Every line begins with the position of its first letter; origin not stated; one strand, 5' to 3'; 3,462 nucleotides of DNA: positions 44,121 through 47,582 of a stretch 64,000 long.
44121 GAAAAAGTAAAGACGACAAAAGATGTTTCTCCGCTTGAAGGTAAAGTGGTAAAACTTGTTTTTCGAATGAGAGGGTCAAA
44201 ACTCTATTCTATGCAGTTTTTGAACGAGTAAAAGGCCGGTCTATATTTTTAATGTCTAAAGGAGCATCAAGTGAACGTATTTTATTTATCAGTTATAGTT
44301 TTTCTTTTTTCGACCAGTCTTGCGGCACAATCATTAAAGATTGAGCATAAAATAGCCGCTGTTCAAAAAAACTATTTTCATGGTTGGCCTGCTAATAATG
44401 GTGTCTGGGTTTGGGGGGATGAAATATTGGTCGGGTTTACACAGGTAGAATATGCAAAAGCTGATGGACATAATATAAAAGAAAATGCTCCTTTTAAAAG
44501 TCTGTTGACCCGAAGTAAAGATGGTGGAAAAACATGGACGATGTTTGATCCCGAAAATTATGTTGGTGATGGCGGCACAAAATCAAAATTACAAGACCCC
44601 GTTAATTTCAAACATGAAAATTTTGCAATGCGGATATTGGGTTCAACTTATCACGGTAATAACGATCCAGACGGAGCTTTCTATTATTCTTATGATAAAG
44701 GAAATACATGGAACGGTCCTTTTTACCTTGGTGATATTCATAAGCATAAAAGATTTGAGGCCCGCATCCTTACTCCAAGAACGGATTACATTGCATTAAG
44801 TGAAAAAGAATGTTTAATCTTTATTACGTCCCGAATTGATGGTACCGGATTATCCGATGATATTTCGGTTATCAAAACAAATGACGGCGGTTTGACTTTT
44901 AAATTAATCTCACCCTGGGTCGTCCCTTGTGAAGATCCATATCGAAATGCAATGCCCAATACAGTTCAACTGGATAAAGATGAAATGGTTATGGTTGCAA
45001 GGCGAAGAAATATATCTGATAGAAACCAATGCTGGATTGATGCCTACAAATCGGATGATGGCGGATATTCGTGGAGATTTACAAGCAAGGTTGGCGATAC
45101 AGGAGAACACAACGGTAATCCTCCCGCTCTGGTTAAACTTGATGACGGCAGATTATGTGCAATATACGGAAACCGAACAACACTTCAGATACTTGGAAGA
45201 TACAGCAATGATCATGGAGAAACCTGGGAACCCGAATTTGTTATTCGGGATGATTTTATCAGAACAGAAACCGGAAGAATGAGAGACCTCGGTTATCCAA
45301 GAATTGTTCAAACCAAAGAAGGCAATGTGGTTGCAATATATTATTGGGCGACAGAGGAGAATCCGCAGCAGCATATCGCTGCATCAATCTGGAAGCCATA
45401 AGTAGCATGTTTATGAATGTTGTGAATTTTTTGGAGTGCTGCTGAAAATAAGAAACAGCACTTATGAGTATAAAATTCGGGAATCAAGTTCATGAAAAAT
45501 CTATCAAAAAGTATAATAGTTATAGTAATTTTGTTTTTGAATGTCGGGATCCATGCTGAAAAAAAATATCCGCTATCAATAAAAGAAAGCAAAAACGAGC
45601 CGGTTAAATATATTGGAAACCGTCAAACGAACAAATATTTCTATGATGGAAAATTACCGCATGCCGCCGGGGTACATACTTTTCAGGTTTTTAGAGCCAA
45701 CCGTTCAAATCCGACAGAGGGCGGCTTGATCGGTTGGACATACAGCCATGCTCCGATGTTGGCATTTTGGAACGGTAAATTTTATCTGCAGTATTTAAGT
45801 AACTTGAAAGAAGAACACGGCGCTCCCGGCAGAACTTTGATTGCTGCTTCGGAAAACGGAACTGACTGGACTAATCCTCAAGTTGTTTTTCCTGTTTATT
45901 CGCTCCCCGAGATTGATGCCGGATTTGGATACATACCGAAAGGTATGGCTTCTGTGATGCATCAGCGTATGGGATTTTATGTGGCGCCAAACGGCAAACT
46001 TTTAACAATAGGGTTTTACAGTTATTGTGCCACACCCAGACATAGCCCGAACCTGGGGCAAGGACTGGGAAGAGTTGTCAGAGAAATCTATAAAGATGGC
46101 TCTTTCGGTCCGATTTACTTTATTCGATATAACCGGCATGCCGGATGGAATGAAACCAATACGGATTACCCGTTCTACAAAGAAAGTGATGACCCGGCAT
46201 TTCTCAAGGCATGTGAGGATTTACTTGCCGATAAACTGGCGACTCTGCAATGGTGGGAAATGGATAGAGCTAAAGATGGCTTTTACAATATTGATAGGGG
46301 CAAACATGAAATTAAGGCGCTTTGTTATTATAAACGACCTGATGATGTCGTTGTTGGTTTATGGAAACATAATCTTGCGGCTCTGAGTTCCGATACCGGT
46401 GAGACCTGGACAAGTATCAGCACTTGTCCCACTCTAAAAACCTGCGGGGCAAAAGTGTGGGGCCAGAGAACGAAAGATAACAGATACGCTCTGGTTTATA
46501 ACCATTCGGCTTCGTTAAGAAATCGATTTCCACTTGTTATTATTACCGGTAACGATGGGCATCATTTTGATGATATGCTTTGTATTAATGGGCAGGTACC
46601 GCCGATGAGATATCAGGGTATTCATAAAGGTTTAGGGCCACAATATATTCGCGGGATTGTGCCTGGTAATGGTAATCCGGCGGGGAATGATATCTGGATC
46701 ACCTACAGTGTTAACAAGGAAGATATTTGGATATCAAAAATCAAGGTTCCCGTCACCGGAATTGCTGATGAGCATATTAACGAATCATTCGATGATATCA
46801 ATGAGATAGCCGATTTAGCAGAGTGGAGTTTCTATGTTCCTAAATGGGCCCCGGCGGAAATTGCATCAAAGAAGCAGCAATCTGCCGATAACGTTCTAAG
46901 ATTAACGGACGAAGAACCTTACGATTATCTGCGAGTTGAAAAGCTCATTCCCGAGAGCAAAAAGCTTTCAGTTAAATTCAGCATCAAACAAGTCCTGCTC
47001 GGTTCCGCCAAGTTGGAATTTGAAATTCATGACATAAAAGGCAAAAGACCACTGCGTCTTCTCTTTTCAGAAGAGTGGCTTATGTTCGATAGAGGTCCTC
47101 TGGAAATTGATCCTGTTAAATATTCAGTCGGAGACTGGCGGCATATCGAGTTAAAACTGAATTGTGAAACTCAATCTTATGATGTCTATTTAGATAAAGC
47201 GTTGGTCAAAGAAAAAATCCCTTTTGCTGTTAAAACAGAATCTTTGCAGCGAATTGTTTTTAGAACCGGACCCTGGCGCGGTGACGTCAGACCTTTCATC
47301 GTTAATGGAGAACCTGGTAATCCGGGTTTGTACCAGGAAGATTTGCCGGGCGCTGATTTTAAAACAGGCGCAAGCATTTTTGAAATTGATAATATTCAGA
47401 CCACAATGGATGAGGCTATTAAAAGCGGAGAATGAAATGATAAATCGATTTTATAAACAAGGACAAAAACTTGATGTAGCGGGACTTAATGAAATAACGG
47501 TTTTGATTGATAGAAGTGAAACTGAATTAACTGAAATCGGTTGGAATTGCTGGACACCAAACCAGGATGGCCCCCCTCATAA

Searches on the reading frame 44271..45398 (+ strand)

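Call 75: search_protein_families(library=pfam, proteins=[window:44271-45398:+], max_evalue=0.00001)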
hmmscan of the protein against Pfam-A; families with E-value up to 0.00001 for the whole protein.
window:44271-45398:+ (376 aa): 3 families
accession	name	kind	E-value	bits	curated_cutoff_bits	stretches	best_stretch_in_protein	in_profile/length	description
PF13088.12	BNR_2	-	3.8e-13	49.9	31.4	1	105-353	49-275/277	BNR repeat-like domain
PF02012.26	BNR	-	2.5e-09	36.1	27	0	311-320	2-11/12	BNR/Asp-box repeat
PF15902.12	Sortilin-Vps10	-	7.4e-06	25.4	33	0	79-246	3-138/446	Sortilin, neurotensin receptor 3,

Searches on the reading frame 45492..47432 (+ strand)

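Call 75: search_protein_families(library=pfam, proteins=[window:45492-47432:+], max_evalue=0.00001)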
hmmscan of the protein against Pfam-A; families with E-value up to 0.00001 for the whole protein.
window:45492-47432:+ (647 aa): 2 families
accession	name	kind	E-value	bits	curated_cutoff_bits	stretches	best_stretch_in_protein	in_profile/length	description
PF24067.1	Beta-prop_BT_1020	-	2e-97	325.9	27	1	37-269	2-234/236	BT_1020-like, N-terminal beta propeller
PF22585.3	Sialidase-like_CBM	-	5.2e-26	91.9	27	1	445-595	1-144/156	Sialidase-like, CBM domain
